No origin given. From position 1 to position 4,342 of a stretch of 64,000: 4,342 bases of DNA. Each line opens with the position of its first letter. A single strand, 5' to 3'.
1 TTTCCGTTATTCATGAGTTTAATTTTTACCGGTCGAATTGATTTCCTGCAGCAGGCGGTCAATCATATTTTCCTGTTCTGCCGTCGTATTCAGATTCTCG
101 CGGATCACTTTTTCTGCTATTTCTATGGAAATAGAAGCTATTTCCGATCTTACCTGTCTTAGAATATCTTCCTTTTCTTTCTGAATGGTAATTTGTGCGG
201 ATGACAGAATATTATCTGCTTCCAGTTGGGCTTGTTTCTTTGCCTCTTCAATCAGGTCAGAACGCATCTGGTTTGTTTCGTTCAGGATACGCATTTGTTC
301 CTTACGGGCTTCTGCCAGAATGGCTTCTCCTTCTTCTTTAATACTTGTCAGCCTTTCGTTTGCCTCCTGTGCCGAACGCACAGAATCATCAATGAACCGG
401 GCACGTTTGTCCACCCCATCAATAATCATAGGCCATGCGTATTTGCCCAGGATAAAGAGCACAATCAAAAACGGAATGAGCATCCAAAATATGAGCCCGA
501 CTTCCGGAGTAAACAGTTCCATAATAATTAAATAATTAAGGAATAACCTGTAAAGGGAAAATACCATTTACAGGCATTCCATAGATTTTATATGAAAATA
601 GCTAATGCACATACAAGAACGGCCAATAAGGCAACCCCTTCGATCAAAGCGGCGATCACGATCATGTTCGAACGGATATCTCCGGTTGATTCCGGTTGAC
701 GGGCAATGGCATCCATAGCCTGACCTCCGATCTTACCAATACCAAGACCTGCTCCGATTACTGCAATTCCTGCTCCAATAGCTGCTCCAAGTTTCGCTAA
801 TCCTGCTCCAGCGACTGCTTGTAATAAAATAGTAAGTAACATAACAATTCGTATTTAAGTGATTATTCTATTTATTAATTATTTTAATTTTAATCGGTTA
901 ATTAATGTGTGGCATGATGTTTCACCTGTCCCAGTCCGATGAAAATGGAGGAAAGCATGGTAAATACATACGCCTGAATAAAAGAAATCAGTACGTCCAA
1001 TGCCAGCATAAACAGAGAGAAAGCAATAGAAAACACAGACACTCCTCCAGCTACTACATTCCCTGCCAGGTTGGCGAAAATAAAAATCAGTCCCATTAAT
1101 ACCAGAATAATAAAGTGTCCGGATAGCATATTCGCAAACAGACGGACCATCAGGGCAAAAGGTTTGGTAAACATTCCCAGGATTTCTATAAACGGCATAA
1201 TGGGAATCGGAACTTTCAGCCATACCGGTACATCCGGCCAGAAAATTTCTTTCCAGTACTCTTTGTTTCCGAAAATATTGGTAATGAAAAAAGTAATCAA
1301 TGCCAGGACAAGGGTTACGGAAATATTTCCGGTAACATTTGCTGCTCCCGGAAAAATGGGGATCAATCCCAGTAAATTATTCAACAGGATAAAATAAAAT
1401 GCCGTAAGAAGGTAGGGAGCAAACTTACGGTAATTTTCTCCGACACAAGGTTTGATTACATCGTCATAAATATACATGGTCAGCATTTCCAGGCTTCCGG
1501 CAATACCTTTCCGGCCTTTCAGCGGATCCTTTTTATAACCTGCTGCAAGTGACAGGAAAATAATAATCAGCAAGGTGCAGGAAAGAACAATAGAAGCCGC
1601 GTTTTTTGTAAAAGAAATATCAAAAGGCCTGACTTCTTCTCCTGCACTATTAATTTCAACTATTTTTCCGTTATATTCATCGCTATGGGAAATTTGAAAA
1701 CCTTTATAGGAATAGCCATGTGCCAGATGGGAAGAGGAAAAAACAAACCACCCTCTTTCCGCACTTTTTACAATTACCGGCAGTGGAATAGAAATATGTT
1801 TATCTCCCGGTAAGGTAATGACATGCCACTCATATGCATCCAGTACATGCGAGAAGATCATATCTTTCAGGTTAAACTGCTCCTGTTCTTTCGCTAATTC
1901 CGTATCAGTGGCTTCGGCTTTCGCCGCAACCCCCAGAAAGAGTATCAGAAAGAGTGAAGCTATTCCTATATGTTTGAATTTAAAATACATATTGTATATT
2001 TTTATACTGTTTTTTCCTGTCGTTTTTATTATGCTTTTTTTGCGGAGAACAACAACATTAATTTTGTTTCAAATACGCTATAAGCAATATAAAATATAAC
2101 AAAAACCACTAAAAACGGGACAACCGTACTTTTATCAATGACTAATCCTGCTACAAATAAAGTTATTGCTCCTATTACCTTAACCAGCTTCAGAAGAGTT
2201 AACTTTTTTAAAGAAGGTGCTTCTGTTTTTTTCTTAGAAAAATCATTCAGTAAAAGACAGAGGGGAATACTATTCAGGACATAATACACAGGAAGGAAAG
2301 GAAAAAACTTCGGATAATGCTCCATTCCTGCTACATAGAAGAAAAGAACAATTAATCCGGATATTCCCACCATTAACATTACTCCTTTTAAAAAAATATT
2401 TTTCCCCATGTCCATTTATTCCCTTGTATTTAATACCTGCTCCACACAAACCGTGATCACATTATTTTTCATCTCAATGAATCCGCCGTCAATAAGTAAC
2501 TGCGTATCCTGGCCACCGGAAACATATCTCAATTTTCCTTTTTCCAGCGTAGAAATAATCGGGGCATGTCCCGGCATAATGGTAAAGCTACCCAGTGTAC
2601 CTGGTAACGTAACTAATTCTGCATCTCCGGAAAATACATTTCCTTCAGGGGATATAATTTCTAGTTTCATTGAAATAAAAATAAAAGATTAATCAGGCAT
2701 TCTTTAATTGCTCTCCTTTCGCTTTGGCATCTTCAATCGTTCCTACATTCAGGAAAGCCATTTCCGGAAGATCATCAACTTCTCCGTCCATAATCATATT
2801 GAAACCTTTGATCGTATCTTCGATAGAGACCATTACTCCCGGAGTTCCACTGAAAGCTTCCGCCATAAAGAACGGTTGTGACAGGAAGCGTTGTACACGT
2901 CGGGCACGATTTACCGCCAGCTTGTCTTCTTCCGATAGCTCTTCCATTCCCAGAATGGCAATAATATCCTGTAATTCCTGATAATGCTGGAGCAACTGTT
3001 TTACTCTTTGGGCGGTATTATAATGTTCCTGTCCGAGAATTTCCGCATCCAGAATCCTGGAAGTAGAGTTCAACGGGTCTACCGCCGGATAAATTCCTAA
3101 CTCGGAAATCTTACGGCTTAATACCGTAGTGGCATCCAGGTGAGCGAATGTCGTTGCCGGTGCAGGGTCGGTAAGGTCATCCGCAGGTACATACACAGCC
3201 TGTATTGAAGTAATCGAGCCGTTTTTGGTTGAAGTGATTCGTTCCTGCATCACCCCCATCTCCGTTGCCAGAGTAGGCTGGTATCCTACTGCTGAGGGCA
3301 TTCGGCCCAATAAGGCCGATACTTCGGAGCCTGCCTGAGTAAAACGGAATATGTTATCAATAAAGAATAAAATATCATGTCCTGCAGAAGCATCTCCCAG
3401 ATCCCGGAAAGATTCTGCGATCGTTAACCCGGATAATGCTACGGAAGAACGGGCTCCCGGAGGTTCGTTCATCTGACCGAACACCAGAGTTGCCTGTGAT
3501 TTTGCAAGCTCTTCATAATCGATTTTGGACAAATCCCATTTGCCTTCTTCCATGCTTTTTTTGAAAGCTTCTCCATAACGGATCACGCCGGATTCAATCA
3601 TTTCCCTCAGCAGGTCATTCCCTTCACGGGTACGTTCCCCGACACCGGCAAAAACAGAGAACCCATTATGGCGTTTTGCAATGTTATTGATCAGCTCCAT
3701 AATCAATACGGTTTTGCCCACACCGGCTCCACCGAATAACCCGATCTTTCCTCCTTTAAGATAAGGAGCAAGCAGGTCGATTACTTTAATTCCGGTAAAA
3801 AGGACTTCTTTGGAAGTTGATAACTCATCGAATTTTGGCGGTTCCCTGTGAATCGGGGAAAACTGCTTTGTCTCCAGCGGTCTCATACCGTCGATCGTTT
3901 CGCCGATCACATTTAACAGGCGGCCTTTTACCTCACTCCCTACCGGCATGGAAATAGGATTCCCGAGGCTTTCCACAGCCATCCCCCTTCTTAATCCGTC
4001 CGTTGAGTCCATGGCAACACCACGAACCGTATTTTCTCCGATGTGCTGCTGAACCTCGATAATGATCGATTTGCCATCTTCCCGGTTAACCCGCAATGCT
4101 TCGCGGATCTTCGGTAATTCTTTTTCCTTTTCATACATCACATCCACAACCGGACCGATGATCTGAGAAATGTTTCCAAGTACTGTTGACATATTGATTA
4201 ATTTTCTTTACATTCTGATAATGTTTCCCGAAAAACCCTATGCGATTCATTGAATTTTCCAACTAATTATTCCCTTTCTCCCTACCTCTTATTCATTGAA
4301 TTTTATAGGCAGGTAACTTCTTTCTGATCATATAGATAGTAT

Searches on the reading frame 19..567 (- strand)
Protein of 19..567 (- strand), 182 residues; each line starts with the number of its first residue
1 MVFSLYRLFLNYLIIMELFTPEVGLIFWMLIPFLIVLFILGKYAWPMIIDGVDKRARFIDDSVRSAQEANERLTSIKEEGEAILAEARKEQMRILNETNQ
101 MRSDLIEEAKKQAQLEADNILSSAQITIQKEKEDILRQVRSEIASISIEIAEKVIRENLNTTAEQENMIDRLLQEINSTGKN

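Call 38: search_protein_families(library=pfam, proteins=[window:19-567:-], max_evalue=0.001)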
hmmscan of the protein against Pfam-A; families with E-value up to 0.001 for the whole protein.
window:19-567:- (182 aa): 2 families
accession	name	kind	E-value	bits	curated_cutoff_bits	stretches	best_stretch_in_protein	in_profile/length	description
PF00430.23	ATP-synt_B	-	6.2e-24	85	28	1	26-155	2-131/132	ATP synthase B/B' CF(0)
PF19745.5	FUT8_N_cat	-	0.00083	18.7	27.6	1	30-176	12-158/499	Alpha-(1,6)-fucosyltransferase N- and catalytic domains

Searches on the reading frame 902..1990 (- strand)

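Call 38: search_protein_families(library=pfam, proteins=[window:902-1990:-], max_evalue=0.001)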
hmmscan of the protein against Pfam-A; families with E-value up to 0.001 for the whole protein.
window:902-1990:- (362 aa): 1 family
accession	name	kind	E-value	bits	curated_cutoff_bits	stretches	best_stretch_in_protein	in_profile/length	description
PF00119.25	ATP-synt_A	-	5.3e-56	190.3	33.9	1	137-351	6-216/217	ATP synthase A chain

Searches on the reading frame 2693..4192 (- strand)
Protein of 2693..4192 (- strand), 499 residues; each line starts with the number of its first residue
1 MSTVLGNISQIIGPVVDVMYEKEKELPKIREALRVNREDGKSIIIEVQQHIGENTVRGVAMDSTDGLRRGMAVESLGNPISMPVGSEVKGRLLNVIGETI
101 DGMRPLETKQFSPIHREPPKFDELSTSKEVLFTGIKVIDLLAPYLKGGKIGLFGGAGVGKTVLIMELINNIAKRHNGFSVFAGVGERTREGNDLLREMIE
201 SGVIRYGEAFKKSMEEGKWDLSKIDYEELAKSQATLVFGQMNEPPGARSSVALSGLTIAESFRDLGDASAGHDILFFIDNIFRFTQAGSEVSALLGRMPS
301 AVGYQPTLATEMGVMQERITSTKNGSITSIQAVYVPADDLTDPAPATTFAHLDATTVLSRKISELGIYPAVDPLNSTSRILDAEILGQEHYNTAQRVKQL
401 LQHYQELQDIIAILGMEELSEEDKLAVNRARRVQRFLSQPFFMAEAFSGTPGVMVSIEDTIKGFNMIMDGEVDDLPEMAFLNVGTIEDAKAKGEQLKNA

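Call 38: search_protein_families(library=pfam, proteins=[window:2693-4192:-], max_evalue=0.001)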
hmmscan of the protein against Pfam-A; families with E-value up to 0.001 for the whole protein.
window:2693-4192:- (499 aa): 3 families
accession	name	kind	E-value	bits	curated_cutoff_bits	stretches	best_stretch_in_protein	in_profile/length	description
PF00006.31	ATP-synt_ab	-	2.9e-63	213.8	29.5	1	134-378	1-213/213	ATP synthase alpha/beta family, nucleotide-binding domain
PF02874.29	ATP-synt_ab_N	-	2.9e-17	63.4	20.9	1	8-77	1-69/69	ATP synthase alpha/beta family, beta-barrel domain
PF22919.1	ATP-synt_VA_C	-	8.4e-16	58.3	24.7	1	384-448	6-72/101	C-terminal domain of V and A type ATP synthase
